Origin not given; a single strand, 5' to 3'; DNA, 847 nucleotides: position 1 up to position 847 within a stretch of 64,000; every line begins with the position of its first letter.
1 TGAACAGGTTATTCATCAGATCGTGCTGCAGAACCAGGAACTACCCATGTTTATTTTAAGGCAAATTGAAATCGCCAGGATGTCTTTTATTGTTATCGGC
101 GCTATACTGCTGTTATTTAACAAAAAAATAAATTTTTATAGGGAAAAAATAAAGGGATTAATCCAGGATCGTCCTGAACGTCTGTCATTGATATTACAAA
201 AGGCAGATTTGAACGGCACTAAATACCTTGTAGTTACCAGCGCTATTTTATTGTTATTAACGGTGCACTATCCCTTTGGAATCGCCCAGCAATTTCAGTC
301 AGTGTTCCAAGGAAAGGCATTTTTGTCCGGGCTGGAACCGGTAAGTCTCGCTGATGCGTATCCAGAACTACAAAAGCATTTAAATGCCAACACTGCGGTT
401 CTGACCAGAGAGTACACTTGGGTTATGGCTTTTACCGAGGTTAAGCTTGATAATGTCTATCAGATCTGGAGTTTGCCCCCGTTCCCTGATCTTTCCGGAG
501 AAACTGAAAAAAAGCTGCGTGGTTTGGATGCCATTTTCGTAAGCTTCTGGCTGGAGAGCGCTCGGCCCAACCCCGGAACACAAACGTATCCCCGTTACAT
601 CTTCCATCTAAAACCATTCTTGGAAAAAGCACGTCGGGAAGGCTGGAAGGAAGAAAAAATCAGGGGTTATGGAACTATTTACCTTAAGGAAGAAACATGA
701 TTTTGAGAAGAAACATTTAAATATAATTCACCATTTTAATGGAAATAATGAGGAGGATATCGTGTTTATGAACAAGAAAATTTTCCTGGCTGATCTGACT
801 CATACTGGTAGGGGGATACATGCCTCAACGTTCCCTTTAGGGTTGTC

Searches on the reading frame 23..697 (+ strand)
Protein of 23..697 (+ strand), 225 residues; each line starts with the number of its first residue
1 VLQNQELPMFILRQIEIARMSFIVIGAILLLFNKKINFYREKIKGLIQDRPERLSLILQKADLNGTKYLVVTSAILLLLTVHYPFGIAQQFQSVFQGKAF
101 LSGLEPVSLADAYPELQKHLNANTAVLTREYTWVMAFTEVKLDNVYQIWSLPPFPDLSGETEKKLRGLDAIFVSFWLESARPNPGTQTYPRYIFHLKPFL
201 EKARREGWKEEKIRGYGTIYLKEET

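Call 3: search_protein_families(library=pfam, proteins=[window:23-697:+], max_evalue=0.01)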
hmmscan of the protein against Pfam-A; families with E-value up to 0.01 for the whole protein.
window:23-697:+ (225 aa): 0 families

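Call 4: search_protein_families(library=ncbifam, proteins=[window:23-697:+], max_evalue=0.01)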
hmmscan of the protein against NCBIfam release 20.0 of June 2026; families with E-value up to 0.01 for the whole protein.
window:23-697:+ (225 aa): 0 families
